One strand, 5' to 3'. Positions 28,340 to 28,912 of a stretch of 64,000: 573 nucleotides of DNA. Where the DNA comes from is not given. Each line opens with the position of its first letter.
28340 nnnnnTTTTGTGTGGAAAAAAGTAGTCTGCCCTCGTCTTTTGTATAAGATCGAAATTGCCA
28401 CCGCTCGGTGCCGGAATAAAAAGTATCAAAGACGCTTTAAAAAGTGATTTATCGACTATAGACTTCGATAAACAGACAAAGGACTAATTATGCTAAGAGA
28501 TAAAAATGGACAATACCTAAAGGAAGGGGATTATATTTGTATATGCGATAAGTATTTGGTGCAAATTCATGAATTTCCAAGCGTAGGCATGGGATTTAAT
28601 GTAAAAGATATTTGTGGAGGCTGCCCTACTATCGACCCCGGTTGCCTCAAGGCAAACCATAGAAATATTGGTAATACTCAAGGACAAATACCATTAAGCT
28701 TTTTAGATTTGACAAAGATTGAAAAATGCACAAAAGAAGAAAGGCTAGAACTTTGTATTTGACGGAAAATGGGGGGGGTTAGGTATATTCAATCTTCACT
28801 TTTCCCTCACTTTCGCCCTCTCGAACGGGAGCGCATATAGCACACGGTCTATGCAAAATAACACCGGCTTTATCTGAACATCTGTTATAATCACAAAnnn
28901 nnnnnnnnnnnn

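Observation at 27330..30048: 2.7-kb accessory islet inserted between pglD and pglE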

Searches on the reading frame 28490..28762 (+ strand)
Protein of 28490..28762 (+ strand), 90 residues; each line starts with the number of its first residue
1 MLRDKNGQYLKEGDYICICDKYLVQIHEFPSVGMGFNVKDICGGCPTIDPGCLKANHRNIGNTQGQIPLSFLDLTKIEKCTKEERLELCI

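Call 4: search_protein_families(library=pfam, proteins=[window:28490-28762:+], max_evalue=0.1)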
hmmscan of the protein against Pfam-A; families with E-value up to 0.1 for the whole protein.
window:28490-28762:+ (90 aa): 0 families

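Call 17: find_homologous_proteins(query=window:28490-28762:+, max_evalue=0.01)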
Query window:28490-28762:+ (90 aa): 5 proteins with E <= 0.01 among 5 candidates.
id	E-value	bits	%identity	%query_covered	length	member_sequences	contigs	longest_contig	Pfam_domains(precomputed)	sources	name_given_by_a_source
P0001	3.5e-55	202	98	100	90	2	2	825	-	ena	-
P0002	9.0e-38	146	77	100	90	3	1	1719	-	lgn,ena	-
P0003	3.1e-35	138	78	100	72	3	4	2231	-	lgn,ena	-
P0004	8.6e-33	130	69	100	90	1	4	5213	-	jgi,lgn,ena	-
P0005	3.3e-31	125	82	74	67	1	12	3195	-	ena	-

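Call 18: find_encoding_contigs(protein=P0004, flank=10000, max_places=6)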
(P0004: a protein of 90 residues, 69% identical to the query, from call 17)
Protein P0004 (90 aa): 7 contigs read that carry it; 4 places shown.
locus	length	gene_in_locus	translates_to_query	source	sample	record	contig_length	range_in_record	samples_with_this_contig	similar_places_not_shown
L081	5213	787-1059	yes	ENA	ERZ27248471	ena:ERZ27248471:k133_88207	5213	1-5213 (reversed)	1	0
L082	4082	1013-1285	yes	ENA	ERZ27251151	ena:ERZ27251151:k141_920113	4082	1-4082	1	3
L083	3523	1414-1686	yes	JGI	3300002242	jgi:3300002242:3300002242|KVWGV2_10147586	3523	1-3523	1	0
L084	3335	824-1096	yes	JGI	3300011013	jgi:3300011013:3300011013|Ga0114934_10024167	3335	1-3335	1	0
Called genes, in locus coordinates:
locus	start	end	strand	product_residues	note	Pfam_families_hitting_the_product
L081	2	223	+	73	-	?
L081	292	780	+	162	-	PF26542:Orfx1 (weak)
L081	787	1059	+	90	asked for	-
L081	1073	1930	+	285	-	-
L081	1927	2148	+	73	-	-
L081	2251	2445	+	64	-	-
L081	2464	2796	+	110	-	PF24817:WD40_WDHD1_1st (faint), PF25174:Beta-prop_THOC3 (weak), PF25391:WD40_Gbeta (weak), PF00400:WD40 (faint)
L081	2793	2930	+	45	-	-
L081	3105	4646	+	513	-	PF07804:HipA_C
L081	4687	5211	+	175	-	?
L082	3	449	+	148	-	?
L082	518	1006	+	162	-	PF26542:Orfx1 (weak)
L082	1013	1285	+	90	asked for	-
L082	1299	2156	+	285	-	-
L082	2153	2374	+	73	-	-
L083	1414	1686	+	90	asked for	-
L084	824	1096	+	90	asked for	-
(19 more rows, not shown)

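Call 19: find_encoding_contigs(protein=P0005, flank=10000, max_places=8)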
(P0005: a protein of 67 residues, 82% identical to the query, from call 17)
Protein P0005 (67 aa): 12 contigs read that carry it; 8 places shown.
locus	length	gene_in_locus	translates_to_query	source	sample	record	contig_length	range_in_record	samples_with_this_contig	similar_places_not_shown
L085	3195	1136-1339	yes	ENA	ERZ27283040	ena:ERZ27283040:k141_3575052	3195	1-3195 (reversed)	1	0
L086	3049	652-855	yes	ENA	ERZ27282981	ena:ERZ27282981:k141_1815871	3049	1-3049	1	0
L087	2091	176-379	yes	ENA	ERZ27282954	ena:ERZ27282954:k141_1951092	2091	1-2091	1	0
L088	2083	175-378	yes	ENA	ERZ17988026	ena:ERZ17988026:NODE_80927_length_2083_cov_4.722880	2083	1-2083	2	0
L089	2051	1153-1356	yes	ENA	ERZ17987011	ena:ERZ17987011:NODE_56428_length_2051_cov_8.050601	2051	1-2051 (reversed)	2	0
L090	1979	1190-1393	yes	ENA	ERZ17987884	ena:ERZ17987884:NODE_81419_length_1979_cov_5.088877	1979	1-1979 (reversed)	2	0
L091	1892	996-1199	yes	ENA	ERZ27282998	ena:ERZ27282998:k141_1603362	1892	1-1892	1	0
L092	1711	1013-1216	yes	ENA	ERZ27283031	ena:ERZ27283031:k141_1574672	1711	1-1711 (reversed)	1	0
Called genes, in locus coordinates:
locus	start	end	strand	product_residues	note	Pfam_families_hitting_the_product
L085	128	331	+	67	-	-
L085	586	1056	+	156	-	-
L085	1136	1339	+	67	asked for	-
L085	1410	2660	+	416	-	-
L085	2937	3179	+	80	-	-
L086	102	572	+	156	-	-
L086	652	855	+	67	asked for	-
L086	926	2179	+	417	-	-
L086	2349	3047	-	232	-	?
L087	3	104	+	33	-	?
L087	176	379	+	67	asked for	-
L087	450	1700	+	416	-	-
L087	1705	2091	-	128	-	?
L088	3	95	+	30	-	?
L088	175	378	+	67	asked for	-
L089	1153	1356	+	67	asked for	-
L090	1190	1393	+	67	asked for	-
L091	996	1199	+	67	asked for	-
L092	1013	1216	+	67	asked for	-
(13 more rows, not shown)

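Call 20: find_encoding_contigs(protein=P0003, flank=10000, max_places=6)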
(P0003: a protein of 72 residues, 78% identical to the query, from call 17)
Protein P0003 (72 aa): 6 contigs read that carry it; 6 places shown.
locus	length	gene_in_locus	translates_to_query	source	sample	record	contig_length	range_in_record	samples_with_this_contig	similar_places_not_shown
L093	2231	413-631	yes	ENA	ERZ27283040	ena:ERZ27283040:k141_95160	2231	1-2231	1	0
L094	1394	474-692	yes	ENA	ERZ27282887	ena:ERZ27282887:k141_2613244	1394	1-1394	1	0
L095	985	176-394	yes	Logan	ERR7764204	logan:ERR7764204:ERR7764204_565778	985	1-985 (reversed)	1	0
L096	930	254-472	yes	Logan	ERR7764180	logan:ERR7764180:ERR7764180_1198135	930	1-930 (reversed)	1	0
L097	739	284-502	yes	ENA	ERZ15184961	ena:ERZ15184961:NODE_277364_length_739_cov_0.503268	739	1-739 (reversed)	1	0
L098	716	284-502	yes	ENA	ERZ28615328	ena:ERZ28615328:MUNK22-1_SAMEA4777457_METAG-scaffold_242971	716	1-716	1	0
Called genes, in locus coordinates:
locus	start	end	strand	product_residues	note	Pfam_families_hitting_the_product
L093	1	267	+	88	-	?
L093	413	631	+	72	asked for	-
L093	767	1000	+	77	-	-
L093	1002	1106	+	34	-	-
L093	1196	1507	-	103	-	PF01845:CcdB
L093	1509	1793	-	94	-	PF07362:CcdA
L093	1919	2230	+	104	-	?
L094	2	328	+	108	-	?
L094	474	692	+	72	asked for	-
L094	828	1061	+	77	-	-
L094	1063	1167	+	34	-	-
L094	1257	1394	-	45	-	?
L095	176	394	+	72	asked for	-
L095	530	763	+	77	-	-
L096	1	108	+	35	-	?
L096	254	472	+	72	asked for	-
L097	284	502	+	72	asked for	-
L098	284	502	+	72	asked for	-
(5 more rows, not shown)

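Call 37: search_protein_families(library=phrogs, proteins=[window:28490-28762:+, L081:292-780:+, L081:1073-1930:+, L085:586-1056:+, L085:1410-2660:+, L081:1927-2148:+, L081:2464-2796:+], max_evalue=0.01)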
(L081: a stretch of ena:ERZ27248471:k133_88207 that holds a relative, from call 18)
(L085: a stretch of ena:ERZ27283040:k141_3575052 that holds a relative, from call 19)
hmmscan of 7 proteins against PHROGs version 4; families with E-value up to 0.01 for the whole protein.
window:28490-28762:+ (90 aa): 0 families

L081:292-780:+ (162 aa): 1 family
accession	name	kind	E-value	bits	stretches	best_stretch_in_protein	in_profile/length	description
phrog_30240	-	unknown function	7.2e-05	22.7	1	29-142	301-416/438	-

L081:1073-1930:+ (285 aa): 2 families
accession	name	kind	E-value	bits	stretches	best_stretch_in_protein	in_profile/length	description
phrog_6688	-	unknown function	2.2e-34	120.1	1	69-249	411-591/681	-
phrog_21719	-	unknown function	2.8e-06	27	1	79-227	86-223/554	-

L085:586-1056:+ (156 aa): 1 family
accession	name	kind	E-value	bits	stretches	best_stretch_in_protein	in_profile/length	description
phrog_30240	-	unknown function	0.0015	18.4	1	51-142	322-416/438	-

L085:1410-2660:+ (416 aa): 0 families

L081:1927-2148:+ (73 aa): 0 families

L081:2464-2796:+ (110 aa): 0 families

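Call 38: search_protein_families(library=pfam, proteins=[L081:292-780:+, L081:1073-1930:+, L085:586-1056:+, L085:1410-2660:+, L081:1927-2148:+, L081:2464-2796:+, L085:128-331:+, L081:2251-2445:+], max_evalue=0.01)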
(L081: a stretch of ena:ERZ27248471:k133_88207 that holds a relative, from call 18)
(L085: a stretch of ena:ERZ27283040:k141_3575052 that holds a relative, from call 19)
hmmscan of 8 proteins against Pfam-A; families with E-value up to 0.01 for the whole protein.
L081:292-780:+ (162 aa): 0 families

L081:1073-1930:+ (285 aa): 4 families
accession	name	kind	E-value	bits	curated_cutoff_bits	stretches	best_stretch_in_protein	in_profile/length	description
PF23598.1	LRR_14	-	9.6e-22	77.6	40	3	194-248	49-103/353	Leucine-rich repeat region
PF13855.12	LRR_8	-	2.5e-15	56.4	27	4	171-227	3-61/61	Leucine rich repeat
PF12799.13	LRR_4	-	2.3e-12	47.2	27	1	123-158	1-36/44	Leucine Rich repeats (2 copies)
PF00560.39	LRR_1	-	1.6e-05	24.6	20.6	0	124-145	1-23/23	Leucine Rich Repeat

L085:586-1056:+ (156 aa): 0 families

L085:1410-2660:+ (416 aa): 0 families

L081:1927-2148:+ (73 aa): 0 families

L081:2464-2796:+ (110 aa): 9 families
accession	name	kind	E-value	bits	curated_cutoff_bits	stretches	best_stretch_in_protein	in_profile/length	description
PF25391.1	WD40_Gbeta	-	3.8e-07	29.9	150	1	2-98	170-266/340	G protein beta WD-40 repeat protein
PF25174.1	Beta-prop_THOC3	-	4.1e-06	26.4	305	1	2-70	199-267/272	THOC3 beta-propeller domain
PF00400.38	WD40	-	1.3e-05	25.9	27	1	7-44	2-39/39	WD domain, G-beta repeat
PF24817.1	WD40_WDHD1_1st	-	2.2e-05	24.2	109.9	1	2-51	114-163/291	WDHD1 first WD40 domain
PF24814.1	WD40_Prp19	-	7.9e-05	22.3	320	1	2-57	119-176/281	Prp19 WD40 domain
PF25175.1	Beta-prop_WDR5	-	0.00026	20.8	250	1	2-57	164-220/296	WDR5 beta-propeller domain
PF25173.1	Beta-prop_WDR3_1st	-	0.0017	18.5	154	1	2-54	15-67/184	WDR3 first beta-propeller domain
PF25172.1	Beta-prop_WDR3_2nd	-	0.0017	18.1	140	1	1-47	65-111/293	WDR3 second beta-propeller domain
PF24807.1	WD40_CDC20-Fz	-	0.0059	16.4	200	1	10-51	129-170/292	CDC20/Fizzy WD40 domain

L085:128-331:+ (67 aa): 0 families

L081:2251-2445:+ (64 aa): 0 families

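Call 48: search_protein_families(library=padloc, proteins=[window:28490-28762:+], max_evalue=0.01)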
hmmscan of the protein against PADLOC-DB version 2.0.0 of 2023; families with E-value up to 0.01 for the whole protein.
window:28490-28762:+ (90 aa): 0 families

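Call 59: search_protein_families(library=ncbifam, proteins=[window:28490-28762:+], max_evalue=0.001)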
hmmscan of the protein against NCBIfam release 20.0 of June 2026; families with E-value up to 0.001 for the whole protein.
window:28490-28762:+ (90 aa): 0 families

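Call 64: search_protein_representatives(protein=window:28490-28762:+)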
Query: 90 residues. Proteins with E-value up to 0.001 (for the whole library): 13; up to 1e-10: 4; up to 1e-30: 1. The best 13 are listed.
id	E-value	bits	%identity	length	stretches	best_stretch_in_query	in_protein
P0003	9.9e-36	138.1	99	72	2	1-46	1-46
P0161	1.2e-22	96.1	31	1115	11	20-70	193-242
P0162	2.2e-20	88.9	52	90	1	1-90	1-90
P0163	1.4e-13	67.1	54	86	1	3-86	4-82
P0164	4.2e-10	55.9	43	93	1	2-90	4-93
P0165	5.7e-09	52.3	62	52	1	4-54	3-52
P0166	7.1e-09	52.0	31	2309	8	20-73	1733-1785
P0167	8.2e-09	51.8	40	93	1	2-89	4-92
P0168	1.9e-06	44.2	33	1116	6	23-66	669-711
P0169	2.0e-06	44.1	39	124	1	3-69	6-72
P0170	8.8e-05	38.9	42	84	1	3-84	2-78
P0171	4.3e-04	36.7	40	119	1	2-84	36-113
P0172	5.5e-04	36.3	32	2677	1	13-52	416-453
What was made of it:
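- Tried and rejected: orf90 hits in giant T9SS surface proteins (call 64).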

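Call 65: search_protein_families(library=pfam, proteins=[P0161, P0166, P0168, P0172, P0162, P0164, P0169], max_evalue=0.001)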
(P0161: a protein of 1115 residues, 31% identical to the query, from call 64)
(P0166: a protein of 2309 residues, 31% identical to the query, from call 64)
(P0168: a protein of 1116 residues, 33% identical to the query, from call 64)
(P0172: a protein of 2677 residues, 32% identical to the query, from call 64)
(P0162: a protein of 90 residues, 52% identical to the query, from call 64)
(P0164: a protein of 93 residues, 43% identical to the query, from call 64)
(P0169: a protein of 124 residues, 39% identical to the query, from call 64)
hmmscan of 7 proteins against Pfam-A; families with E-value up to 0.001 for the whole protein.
P0161 (1115 aa): 9 families
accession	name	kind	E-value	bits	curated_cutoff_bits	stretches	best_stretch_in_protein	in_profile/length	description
PF19081.6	Ig_7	-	3e-20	72.8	27.3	0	162-203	43-84/84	Ig-like domain CHU_C associated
PF22352.2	K319L-like_PKD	-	3.2e-15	56.4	27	0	340-388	6-55/84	K319L-like, PKD domain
PF20944.2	StcE_b-sandwich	-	9.2e-11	42.1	27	0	258-299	24-65/75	Metalloprotease StcE, beta-sandwich domain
PF18911.6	PKD_4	-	2.4e-10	40.7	27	1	960-1020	16-78/85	PKD domain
PF18947.5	HAMP_2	-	3.2e-09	37.1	24.3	0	163-191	35-63/67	HAMP domain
PF18962.6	Por_Secre_tail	-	7.5e-09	36.2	27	1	1039-1110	1-71/75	Secretion system C-terminal sorting domain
PF16672.11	LAMTOR5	-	1.4e-07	31.9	27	0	576-622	34-74/88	Ragulator complex protein LAMTOR5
PF07940.18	Hepar_II_III_C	-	1.5e-05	25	24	0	214-373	60-197/237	Heparinase II/III-like, C-terminal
PF15095.12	IL33_bt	-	7.1e-05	23.2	27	0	774-815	13-54/158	Interleukin 33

P0166 (2309 aa): 11 families
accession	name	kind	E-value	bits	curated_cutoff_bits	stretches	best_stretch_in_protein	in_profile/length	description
PF19081.6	Ig_7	-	4.5e-18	65.8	27.3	0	1432-1468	45-81/84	Ig-like domain CHU_C associated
PF08329.16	ChitinaseA_N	-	2.9e-17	63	21.2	0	1500-1536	70-108/133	Chitinase A, N-terminal domain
PF00629.30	MAM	-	1.4e-14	54.6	26.4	1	892-1038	11-154/158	MAM domain, meprin/A5/mu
PF20009.4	GEVED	-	1.3e-11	45.5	24.4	1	1115-1190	2-77/78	GEVED domain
PF18962.6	Por_Secre_tail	-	3.3e-08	34.1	27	1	2238-2300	1-65/75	Secretion system C-terminal sorting domain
PF04862.18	DUF642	-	4.3e-07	30.3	27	0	1418-1509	51-134/157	Protein of unknown function (DUF642)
PF22352.2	K319L-like_PKD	-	5e-06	26.9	27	0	799-857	23-81/84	K319L-like, PKD domain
PF18911.6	PKD_4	-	3.5e-05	24.2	27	1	2170-2222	22-80/85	PKD domain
PF07940.18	Hepar_II_III_C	-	8.5e-05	22.6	24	0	1506-1576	135-201/237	Heparinase II/III-like, C-terminal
PF00801.26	PKD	-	0.00012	22.4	23.5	1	790-858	13-78/80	PKD domain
PF23722.1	Beta-sand_DEX1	-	0.00046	21.2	27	0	1238-1264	73-99/99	DEX1 beta-sandwich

P0168 (1116 aa): 5 families
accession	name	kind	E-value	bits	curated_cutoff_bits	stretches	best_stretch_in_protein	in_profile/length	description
PF18962.6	Por_Secre_tail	-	2.6e-13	50.5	27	1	1040-1113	1-73/75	Secretion system C-terminal sorting domain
PF04862.18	DUF642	-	2.3e-07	31.2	27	0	696-785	55-135/157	Protein of unknown function (DUF642)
PF19081.6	Ig_7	-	5.6e-05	23.8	27.3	1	468-534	24-84/84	Ig-like domain CHU_C associated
PF16589.12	BRCT_2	-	0.00025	21.7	27.3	0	881-924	12-56/86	BRCT domain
PF20602.3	pAdhesive_8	-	0.00033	20.8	27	0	612-678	74-137/140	Putative adhesive domain (group 8)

P0172 (2677 aa): 9 families
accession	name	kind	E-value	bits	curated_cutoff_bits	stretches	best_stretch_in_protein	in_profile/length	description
PF19081.6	Ig_7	-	3.2e-107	351.5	27.3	13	1672-1743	4-84/84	Ig-like domain CHU_C associated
PF18911.6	PKD_4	-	8.8e-46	154.3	27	0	720-791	1-84/85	PKD domain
PF12952.12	DUF3841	-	8.9e-18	65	27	0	1697-1742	40-85/178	Domain of unknown function (DUF3841)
PF17747.7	VID27_PH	-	1.2e-11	45.2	23.2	0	1707-1745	26-64/109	VID27 PH-like domain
PF08329.16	ChitinaseA_N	-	6.9e-11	42.4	21.2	0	2073-2111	69-107/133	Chitinase A, N-terminal domain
PF19077.6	Big_13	-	7.8e-10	39.6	27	0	965-1012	50-101/102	Bacterial Ig-like domain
PF19406.5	PKD_5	-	6.2e-09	36.1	25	0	769-796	61-88/88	PKD-like domain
PF22501.1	DUF6991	-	1.6e-06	28.5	26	0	984-1003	40-59/66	Domain of unknown function (DUF6991)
PF14280.11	DUF4365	-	0.00051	20.6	24.3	0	1716-1756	96-136/139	Domain of unknown function (DUF4365)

P0162 (90 aa): 0 families

P0164 (93 aa): 0 families

P0169 (124 aa): 0 families
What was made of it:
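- Tried and rejected: These involve Ig-like repeat regions (call 65), and I judged them uninformative.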

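Call 80: find_related_loci(query=window:28490-28759:+, collection=viral_contigs, flank=5000)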
Query window:28490-28759:+ (90 aa) in viral_contigs; peptide patterns used: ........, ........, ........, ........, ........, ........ (x = any residue, [..] = any of these).
14 stretches matched a pattern, but none encodes a relative of the query by tblastn (E <= 1e-3).

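Call 81: predict_structure(alignment_id=A4)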
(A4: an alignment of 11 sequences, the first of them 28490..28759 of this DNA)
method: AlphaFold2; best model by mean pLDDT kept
length: 90 residues; sequences in the alignment: 11
mean_pLDDT: 93.6   pTM: 0.81
mean pLDDT of the five models: 93.6, 93.1, 92.4, 91.9, 88.0
residues with pLDDT >= 90: 76; 70-90: 14; 50-70: 0; < 50: 0
segments of 3 or more residues with pLDDT < 50: none
pLDDT, mean of each block of 10 residues (from residue 1): 93 96 95 93 92 96 95 95 88
secondary structure, 60 per line:
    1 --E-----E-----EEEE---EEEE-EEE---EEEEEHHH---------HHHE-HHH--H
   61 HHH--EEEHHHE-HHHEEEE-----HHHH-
elements in order: E15-18 E22-25 E27-29 E33-37 H60-63 E66-68 E77-80 H86-89
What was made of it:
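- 28490..28762 (+): orf90 (module 2): a soluble 90-aa protein of unknown function. AlphaFold2 pLDDT 93.6, small beta-rich fold (call 81).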

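Call 84: fold_search(model_id=the predicted structure, library=pdb)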
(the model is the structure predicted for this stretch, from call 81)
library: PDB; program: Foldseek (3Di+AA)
matches with E <= 10: 284; with E <= 0.001: 0
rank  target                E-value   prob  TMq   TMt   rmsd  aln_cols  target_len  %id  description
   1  2qyz                  1.5e-01  0.77  0.46  0.34   5.9        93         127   18  Crystal structure of the uncharacterized protein CTC02137 from Clostridium tetani E88 (released 2007-08-28)
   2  2e3h                  2.5e-01  0.20  0.29  0.31   7.9        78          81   15  Crystal structure of the CLIP-170 CAP-Gly domain 2 (released 2007-08-28)
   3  1whh_MODEL_1_A        3.5e-01  0.25  0.39  0.35   7.4        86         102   13  Solution structure of the 2nd CAP-Gly domain in mouse CLIP170-related 59kDa protein CLIPR-59 (released 2004-11-28)
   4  6rdj_T                5.1e-01  0.07  0.24  0.06  12.9        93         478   17  Cryo-EM structure of Polytomella F-ATP synthase, Rotary substate 1A, focussed refinement of F1 head and rotor (released 2019-07-03)
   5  7of3_V                5.5e-01  0.14  0.36  0.20   9.4        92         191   14  Structure of a human mitochondrial ribosome large subunit assembly intermediate in complex with MTERF4-NSUN4 (dataset2 (released 2021-05-19)
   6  3rdv_D                6.7e-01  0.14  0.33  0.39   7.5        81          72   15  Structure of the SLAIN2c-CLIPCG1 complex (released 2011-06-29)
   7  2e4h_MODEL_1_A        6.7e-01  0.13  0.32  0.38   8.1        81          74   16  Solution structure of cytoskeletal protein in complex with tubulin tail (released 2007-08-28)
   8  2p84                  8.7e-01  0.47  0.48  0.34   5.2        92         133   14  Crystal structure of ORF041 from Bacteriophage 37 (released 2007-04-03)
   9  9hcd_V                9.3e-01  0.10  0.34  0.18   9.5        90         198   10  Mouse mitoribosome large subunit assembly intermediate (with uL16m) bound to MRM3-dimer, DDX28 and the MALSU-L0R8F8-mt (released 2025-06-11)
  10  6rd4_T                1.1e+00  0.06  0.28  0.06  13.3        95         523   15  CryoEM structure of Polytomella F-ATP synthase, Full dimer, composite map (released 2019-07-03)
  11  2qk0                  1.2e+00  0.10  0.31  0.37   8.1        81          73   16  Structural Basis of Microtubule Plus End Tracking by XMAP215, CLIP-170 and EB1 (released 2007-10-02)
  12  8rap_Z                1.3e+00  0.30  0.42  0.11   5.4        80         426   15  Structure of Sen1-ADP.BeF3 bound RNA Polymerase II pre-termination complex (released 2024-10-30)
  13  8ram_Z                1.3e+00  0.30  0.42  0.11   5.4        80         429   15  Structure of Sen1 bound RNA Polymerase II pre-termination complex (released 2024-10-30)
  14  4p5n_A                1.3e+00  0.10  0.29  0.34   5.7        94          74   12  Structure of CNAG_02591 from Cryptococcus neoformans (released 2014-05-28)
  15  2akl_MODEL_1_A        1.3e+00  0.10  0.31  0.24  11.0        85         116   20  Solution structure for phn-A like protein PA0128 from Pseudomonas aeruginosa (released 2006-07-18)
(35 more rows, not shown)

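Call 85: fold_search(model_id=the predicted structure, library=viral)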
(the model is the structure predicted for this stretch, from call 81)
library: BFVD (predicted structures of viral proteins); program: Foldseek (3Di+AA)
matches with E <= 10: 479; with E <= 0.001: 0
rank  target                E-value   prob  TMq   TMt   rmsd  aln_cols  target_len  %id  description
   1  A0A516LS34            3.3e-02  1.00  0.47  0.79   4.0        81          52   22  (no name in the UniProt tables at hand)
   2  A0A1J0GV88            5.9e-02  0.89  0.42  0.46   6.7        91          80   20  Uncharacterized protein [Vibrio phage vB_VspP_pVa5]
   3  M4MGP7                8.2e-02  0.93  0.47  0.60   4.6        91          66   13  (no name in the UniProt tables at hand)
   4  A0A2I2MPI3            8.7e-02  0.57  0.38  0.37   7.9        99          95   12  Uncharacterized protein [Mycobacterium phage EniyanLRS]
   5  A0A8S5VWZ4            1.2e-01  0.80  0.48  0.19   5.5        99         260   15  (no name in the UniProt tables at hand)
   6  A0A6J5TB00            1.4e-01  0.72  0.44  0.45   5.5        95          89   15  Uncharacterized protein [uncultured Caudovirales phage]
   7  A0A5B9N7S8            1.7e-01  0.63  0.43  0.50   7.1        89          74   13  Uncharacterized protein [Klebsiella phage KMI6]
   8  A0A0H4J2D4            1.8e-01  0.80  0.43  0.58   4.4        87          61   14  Uncharacterized protein [Pseudoalteromonas phage H101]
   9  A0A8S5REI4            1.8e-01  0.69  0.42  0.24   5.9        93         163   11  YopX protein [virus sp. ctd0M1]
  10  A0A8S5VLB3            1.8e-01  0.23  0.38  0.28  14.1       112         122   15  (no name in the UniProt tables at hand)
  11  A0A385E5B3            1.9e-01  0.87  0.34  0.20   1.5        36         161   19  Uncharacterized protein [Bacillus phage Hobo]
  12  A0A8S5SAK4            2.0e-01  0.63  0.47  0.31   8.4        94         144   17  YopX protein [Siphoviridae sp. ctJjf17]
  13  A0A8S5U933            2.2e-01  0.89  0.49  0.28   4.5        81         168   17  YopX protein [Herelleviridae sp. cti3G1]
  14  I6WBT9                2.2e-01  0.30  0.34  0.32  10.2       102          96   14  Uncharacterized protein [Aeromonas phage CC2]
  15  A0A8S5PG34            2.3e-01  0.84  0.50  0.44   3.7        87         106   13  YopX protein [Podoviridae sp. ct5bO8]
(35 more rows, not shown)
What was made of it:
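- orf90 gives weak YopX-like (phage protein) fold matches (calls 84, 85).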
